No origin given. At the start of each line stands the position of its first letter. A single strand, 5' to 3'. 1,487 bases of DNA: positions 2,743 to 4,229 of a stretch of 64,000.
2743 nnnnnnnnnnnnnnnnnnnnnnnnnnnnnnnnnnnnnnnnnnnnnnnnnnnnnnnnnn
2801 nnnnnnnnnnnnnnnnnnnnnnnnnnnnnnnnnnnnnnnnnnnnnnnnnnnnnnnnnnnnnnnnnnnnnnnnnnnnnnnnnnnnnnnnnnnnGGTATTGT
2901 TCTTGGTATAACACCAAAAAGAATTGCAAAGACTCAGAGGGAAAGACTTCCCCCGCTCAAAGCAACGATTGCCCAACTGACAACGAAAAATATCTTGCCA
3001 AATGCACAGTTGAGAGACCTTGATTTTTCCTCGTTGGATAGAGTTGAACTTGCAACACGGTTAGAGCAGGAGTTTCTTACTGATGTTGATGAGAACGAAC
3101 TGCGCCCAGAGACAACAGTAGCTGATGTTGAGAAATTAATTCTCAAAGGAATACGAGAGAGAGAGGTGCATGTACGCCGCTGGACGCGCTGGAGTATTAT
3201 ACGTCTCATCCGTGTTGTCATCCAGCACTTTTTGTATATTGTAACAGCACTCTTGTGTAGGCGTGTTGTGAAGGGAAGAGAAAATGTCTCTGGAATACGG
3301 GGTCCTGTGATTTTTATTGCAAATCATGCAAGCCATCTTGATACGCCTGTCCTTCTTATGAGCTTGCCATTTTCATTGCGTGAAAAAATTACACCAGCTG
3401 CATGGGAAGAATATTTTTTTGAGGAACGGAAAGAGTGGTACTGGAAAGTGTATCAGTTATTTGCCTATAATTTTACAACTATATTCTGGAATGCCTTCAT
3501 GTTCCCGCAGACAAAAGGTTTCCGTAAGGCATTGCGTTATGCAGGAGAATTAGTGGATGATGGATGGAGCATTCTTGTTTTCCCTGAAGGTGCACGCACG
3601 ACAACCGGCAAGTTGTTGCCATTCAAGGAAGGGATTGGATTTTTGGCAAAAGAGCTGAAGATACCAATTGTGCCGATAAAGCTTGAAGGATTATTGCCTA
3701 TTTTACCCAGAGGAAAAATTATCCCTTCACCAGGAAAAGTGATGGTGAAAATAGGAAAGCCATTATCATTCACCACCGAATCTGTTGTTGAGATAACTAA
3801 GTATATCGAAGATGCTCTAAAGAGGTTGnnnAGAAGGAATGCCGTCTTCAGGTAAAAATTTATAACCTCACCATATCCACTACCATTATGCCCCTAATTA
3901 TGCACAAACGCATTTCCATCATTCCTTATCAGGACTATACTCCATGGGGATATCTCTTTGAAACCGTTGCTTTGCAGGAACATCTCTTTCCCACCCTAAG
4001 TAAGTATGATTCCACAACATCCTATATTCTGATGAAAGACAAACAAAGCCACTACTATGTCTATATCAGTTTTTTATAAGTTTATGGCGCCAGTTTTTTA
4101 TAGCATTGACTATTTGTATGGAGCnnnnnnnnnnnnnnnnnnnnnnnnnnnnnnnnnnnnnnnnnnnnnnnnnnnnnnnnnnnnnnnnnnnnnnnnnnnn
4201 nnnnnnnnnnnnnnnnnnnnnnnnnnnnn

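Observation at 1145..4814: Bacterial-type acyl-carrier machinery in an archaeal context: AcpS, then an acyl-ACP-synthetase/carrier/PlsC fusion, then LipB octanoyltransferase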

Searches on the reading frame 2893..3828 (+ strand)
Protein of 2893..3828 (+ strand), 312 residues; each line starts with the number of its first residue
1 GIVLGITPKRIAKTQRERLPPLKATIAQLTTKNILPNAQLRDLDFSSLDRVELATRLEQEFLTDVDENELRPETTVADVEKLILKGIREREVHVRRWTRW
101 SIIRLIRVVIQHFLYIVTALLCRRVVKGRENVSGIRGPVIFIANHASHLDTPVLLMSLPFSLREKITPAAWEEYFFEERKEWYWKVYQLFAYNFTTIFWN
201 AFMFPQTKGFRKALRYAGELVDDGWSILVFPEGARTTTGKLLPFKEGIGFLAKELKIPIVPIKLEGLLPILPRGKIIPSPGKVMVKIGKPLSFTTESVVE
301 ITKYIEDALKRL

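Call 48: find_related_loci(query=A3, collection=metagenome_contigs, flank=7000)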
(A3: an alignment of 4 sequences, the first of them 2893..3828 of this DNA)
Query A3 (312 aa) in metagenome_contigs; peptide patterns used: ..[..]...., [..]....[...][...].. (x = any residue, [..] = any of these).
600 stretches matched a pattern (row limit reached: there are more); 425 encode a relative of the query (tblastn E <= 1e-3); the best 80 are kept; 80 distinct loci.
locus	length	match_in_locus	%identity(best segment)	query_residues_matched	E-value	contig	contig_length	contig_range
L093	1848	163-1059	41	20-312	2e-68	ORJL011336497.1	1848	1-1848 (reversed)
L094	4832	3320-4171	39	32-312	2e-62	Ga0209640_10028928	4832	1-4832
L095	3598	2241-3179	41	22-312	2e-61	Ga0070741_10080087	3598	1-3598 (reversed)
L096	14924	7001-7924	39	13-312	8e-61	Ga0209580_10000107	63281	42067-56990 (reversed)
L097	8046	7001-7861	38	32-310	1e-59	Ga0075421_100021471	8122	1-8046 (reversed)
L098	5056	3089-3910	41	42-312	2e-59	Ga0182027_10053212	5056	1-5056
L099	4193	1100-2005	37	16-311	2e-58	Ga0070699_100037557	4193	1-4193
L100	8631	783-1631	39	32-312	6e-58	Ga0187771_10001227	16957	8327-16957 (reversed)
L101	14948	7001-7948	37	15-312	9e-58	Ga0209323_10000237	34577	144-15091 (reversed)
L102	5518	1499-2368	38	31-312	3e-57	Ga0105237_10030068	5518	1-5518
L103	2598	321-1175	39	31-312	5e-58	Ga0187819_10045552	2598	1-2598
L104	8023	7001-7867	38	32-312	3e-57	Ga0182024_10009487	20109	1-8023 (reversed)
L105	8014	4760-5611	38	32-312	6e-57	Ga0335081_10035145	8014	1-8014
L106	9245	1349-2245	35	17-312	4e-57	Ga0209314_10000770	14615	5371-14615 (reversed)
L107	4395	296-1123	37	24-301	9e-57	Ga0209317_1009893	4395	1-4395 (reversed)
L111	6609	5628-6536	37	22-312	2e-55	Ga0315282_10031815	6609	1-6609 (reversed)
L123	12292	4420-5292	34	32-312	4e-53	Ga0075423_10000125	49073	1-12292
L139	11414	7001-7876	36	32-312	1e-51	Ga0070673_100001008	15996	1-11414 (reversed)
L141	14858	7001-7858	36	22-312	1e-50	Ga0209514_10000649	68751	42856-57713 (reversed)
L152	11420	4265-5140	35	32-312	2e-48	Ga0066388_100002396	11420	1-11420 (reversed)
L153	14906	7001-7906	37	22-312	2e-48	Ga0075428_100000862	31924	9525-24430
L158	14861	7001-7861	38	36-312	2e-48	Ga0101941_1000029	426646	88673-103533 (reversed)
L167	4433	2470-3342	34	33-312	4e-47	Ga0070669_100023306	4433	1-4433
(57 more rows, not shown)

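Call 53: search_protein_families(library=pfam, proteins=[L123:5641-6999:+, L153:8216-9472:+, L123:1352-2704:-, L139:8227-9618:-, L139:4365-5318:-, L102:2415-3644:+, L098:3915-4733:+, L098:607-1167:+, L158:7889-9061:+], max_evalue=0.001)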
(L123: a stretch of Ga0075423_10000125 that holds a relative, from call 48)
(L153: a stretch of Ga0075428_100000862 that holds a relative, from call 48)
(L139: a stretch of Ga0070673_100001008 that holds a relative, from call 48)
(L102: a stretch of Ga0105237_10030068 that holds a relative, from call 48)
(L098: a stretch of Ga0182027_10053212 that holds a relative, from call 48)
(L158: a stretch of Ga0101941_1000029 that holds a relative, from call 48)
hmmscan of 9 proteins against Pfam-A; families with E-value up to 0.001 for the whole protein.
L123:5641-6999:+ (453 aa): 3 families
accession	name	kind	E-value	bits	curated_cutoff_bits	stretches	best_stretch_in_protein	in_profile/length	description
PF00270.35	DEAD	-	4.2e-48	163.7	26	1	112-278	1-164/167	DEAD/DEAH box helicase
PF00271.37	Helicase_C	-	1e-28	100.2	23.5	1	316-423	2-109/110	Helicase conserved C-terminal domain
PF04851.21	ResIII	-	1.5e-08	35.1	22.5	1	128-274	26-162/164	Type III restriction enzyme, res subunit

L153:8216-9472:+ (419 aa): 3 families
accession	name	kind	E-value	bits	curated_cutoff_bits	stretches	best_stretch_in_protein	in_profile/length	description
PF00270.35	DEAD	-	4.4e-49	166.9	26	1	77-244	1-164/167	DEAD/DEAH box helicase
PF00271.37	Helicase_C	-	6.1e-30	104.2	23.5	1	281-389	1-109/110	Helicase conserved C-terminal domain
PF04851.21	ResIII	-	3.5e-08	34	22.5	1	94-240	27-162/164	Type III restriction enzyme, res subunit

L123:1352-2704:- (451 aa): 0 families

L139:8227-9618:- (464 aa): 0 families

L139:4365-5318:- (318 aa): 7 families
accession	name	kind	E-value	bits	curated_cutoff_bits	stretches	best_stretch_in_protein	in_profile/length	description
PF01370.27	Epimerase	-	4.8e-22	79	20.9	1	14-229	1-232/240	NAD dependent epimerase/dehydratase family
PF13460.12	NAD_binding_10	-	4.2e-14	53.3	27.2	1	18-184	1-154/184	NAD(P)H-binding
PF04321.23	RmlD_sub_bind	-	1.2e-11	44.7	27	1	12-261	1-241/287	RmlD substrate binding domain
PF01073.25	3Beta_HSD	-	4.9e-08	32.8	22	1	16-219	2-226/280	3-beta hydroxysteroid dehydrogenase/isomerase family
PF05368.20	NmrA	-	6.4e-08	33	27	1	13-79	4-71/298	NmrA-like family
PF07993.18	NAD_binding_4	-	2.3e-07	30.6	20.1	0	16-48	1-36/258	Male sterility protein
PF16363.11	GDP_Man_Dehyd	-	4.9e-06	26.7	27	1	16-148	2-156/332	GDP-mannose 4,6 dehydratase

L102:2415-3644:+ (410 aa): 2 families
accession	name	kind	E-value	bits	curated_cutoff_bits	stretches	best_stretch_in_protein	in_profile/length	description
PF02646.22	RmuC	-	2.5e-71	240.6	26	1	113-395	1-283/291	RmuC family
PF01442.23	Apolipoprotein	-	8.2e-05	22.8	90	1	32-154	51-176/190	Apolipoprotein A1/A4/E domain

L098:3915-4733:+ (273 aa): 2 families
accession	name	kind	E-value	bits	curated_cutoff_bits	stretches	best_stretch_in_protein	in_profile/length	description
PF01734.28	Patatin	-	2.2e-20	74.1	27.7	1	7-169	1-190/191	Patatin-like phospholipase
PF19890.4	DUF6363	-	5.2e-05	23.4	26.4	1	219-270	20-71/75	Domain of unknown function (DUF6363)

L098:607-1167:+ (187 aa): 5 families
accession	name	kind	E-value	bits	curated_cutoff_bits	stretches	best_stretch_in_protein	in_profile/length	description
PF06821.19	Ser_hydrolase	-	5.4e-24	85.5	22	1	6-180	2-167/172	Serine hydrolase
PF00561.26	Abhydrolase_1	-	2.4e-10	40.9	25.8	1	5-120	3-121/245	alpha/beta hydrolase fold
PF12146.15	Hydrolase_4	-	2.5e-05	24.1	27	0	60-104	71-115/239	Serine aminopeptidase, S33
PF12697.13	Abhydrolase_6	-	3.4e-05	25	26.3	0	9-101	5-94/217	Alpha/beta hydrolase family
PF10230.15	LIDHydrolase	-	0.00039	20.7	27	0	60-95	79-115/262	Lipid-droplet associated hydrolase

L158:7889-9061:+ (391 aa): 5 families
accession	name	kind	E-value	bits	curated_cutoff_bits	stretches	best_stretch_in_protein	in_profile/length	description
PF00535.33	Glycos_transf_2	-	3.2e-28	99.2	23.3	1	46-217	1-166/168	Glycosyl transferase family 2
PF13641.12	Glyco_tranf_2_3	-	5.1e-16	59.8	27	1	42-251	1-207/230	Glycosyltransferase like family 2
PF13506.12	Glyco_transf_21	-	8.5e-14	51.8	21.7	1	115-269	18-169/174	Glycosyl transferase family 21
PF10111.15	Glyco_tranf_2_2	-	4.8e-07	30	27.3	1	46-233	1-194/276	Glycosyltransferase like family 2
PF13632.12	Glyco_trans_2_3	-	2.8e-06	27.7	27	1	130-324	1-193/198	Glycosyl transferase family group 2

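Call 54: search_solved_structures(query=A2, max_evalue=0.01, show_alignments=1)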
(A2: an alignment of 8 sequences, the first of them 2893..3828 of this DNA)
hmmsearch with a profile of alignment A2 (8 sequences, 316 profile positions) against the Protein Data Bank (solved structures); distinct sequences matched with E-value up to 0.01: 110 (the best 60 are shown).
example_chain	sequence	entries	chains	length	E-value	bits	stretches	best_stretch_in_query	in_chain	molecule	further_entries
5kym_A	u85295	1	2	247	5e-21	77.9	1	115-315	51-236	1-acyl-sn-glycerol-3-phosphate acyltransferase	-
7ar9_T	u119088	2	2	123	6.1e-09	38.2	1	14-80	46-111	SDAP1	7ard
9ka7_C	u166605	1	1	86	1.3e-08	37.1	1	17-94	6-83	Acyl carrier protein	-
6u0j_B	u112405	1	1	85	1.5e-08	36.9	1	18-94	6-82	Acyl carrier protein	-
9ka6_C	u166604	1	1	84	1.6e-08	36.8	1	19-94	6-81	Acyl carrier protein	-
1l0i_A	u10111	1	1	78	3.2e-08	35.8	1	18-81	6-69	Acyl carrier protein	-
5zws_B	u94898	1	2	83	3.3e-08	35.8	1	18-72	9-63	Acyl carrier protein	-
2m5r_A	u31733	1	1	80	3.8e-08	35.6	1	19-72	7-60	Acyl carrier protein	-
3ejb_A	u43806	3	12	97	4e-08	35.5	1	15-81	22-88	Acyl carrier protein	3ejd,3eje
2k92_A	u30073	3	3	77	4.1e-08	35.4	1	18-81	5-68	Acyl carrier protein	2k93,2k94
6n3p_G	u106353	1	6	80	4.4e-08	35.3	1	17-81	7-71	Acyl carrier protein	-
5vcb_f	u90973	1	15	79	4.9e-08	35.2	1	18-81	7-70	Acyl carrier protein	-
4ihf_G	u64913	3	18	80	4.9e-08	35.2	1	17-81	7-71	Acyl carrier protein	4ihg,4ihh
7ar7_U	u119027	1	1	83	5e-08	35.2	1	15-72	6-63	Acyl carrier protein 2, mitochondrial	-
7b0n_U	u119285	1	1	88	5e-08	35.2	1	13-82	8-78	Acyl carrier protein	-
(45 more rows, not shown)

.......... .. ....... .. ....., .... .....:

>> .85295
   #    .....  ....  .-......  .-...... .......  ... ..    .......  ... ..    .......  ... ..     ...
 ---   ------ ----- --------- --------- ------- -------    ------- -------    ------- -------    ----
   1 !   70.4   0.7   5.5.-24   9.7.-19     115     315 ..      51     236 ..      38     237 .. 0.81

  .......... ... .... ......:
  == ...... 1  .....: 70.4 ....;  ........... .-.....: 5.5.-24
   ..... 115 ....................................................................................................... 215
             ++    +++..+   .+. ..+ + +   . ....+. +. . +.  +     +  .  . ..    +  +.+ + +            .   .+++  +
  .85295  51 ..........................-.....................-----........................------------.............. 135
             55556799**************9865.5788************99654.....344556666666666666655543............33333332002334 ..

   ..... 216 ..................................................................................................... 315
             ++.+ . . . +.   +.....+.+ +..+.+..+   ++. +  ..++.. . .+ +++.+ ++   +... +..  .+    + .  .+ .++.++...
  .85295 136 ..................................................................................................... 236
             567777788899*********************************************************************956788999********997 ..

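Call 81: search_protein_families(library=pfam, proteins=[L141:944-2746:+, L141:2777-3439:+, L141:3467-4615:+, L141:3182-4540:-, L141:8403-9296:+, L141:9212-9997:+, L141:9997-10935:+, L141:10972-11604:+, L141:12653-13687:+, L141:13695-14774:-], max_evalue=0.0001)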
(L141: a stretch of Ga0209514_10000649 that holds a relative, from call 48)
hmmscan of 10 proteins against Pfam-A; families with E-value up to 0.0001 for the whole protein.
L141:944-2746:+ (600 aa): 3 families
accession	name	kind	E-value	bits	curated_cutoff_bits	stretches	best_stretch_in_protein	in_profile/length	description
PF07730.19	HisKA_3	-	2e-14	54.3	24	1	405-469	1-65/68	Histidine kinase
PF02518.31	HATPase_c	-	1.4e-12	48.4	26.4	1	513-600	4-109/111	Histidine kinase-, DNA gyrase B-, and HSP90-like ATPase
PF13492.12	GAF_3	-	4e-05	24.5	27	1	342-390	81-129/129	GAF domain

L141:2777-3439:+ (220 aa): 5 families
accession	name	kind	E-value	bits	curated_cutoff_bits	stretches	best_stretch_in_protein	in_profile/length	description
PF00072.30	Response_reg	-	1.8e-27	96.2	30.2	1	6-118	1-111/111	Response regulator receiver domain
PF00196.25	GerE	-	4.5e-17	61.8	23.5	1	155-208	4-57/57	Bacterial regulatory proteins, luxR family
PF08281.18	Sigma70_r4_2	-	2.6e-09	37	25.7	1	150-196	7-54/54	Sigma-70, region 4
PF04545.22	Sigma70_r4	-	9e-06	25.6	24.1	1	151-196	2-48/50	Sigma-70, region 4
PF13384.12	HTH_23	-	1.3e-05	25.3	24.6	0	160-194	9-43/50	Homeodomain-like domain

L141:3467-4615:+ (382 aa): 5 families
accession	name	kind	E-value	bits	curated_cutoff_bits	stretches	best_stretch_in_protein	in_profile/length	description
PF00561.26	Abhydrolase_1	-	2e-12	47.7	25.8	1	229-278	65-112/245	alpha/beta hydrolase fold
PF12146.15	Hydrolase_4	-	6.8e-12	45.6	27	1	218-276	60-117/239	Serine aminopeptidase, S33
PF00326.27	Peptidase_S9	-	6.1e-06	26.3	22.6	1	184-373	10-202/213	Prolyl oligopeptidase family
PF12697.13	Abhydrolase_6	-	1.2e-05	26.5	26.3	1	166-369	3-169/217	Alpha/beta hydrolase family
PF02230.22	Abhydrolase_2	-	6.8e-05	23.2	23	0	318-343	156-181/217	Phospholipase/Carboxylesterase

L141:3182-4540:- (452 aa): 0 families

L141:8403-9296:+ (297 aa): 1 family
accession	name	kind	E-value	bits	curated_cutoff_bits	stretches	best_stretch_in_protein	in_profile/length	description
PF12147.14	Methyltransf_20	-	5.7e-08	32.7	21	1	54-143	72-160/309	Putative methyltransferase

L141:9212-9997:+ (261 aa): 0 families

L141:9997-10935:+ (312 aa): 1 family
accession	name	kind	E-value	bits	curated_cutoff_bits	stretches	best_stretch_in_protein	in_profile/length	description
PF01148.25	CTP_transf_1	-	3.2e-52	178.4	24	1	55-308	2-261/264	Cytidylyltransferase family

L141:10972-11604:+ (210 aa): 0 families

L141:12653-13687:+ (344 aa): 7 families
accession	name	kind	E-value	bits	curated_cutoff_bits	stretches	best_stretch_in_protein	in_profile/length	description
PF01558.24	POR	-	3.3e-30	105.9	27.4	1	30-202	1-173/173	Pyruvate ferredoxin/flavodoxin oxidoreductase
PF13237.11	Fer4_10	-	1.1e-07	32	25.5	1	260-315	4-53/53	4Fe-4S dicluster domain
PF12838.12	Fer4_7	-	6.6e-07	30.1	27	1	264-316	1-50/52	4Fe-4S dicluster domain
PF13484.11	Fer4_16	-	3.4e-06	28.2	30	0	304-324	2-21/66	4Fe-4S double cluster binding domain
PF00037.32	Fer4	-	4.1e-06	26.8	21.1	1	299-320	3-24/24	4Fe-4S binding domain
PF12797.12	Fer4_2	-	1e-05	25.6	24.5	0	299-316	5-22/22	4Fe-4S binding domain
PF12837.12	Fer4_6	-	1.3e-05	25.4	25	0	299-318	4-23/24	4Fe-4S binding domain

L141:13695-14774:- (359 aa): 0 families

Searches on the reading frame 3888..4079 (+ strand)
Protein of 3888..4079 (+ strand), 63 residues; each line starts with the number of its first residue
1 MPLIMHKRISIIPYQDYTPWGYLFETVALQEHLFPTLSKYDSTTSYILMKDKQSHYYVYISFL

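Call 64: find_homologous_proteins(query=window:3888-4079:+, max_evalue=0.001)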
Query window:3888-4079:+ (63 aa): 2 proteins with E <= 0.001 among 2 candidates.
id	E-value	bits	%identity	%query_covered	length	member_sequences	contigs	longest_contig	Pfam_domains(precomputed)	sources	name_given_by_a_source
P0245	4.4e-35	136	100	100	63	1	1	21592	-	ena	-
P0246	1.5e-24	103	77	95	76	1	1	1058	-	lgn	-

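Call 79: search_protein_representatives(protein=window:3888-4079:+)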
Query: 63 residues. Proteins with E-value up to 0.001 (for the whole library): 4; up to 1e-10: 1; up to 1e-30: 1. The best 4 are listed.
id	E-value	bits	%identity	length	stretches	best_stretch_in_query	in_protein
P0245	1.4e-35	135.8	100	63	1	1-63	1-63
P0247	1.5e-08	50.8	36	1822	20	3-41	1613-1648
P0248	3.6e-08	49.6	44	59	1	5-61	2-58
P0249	2.4e-05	40.7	27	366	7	15-50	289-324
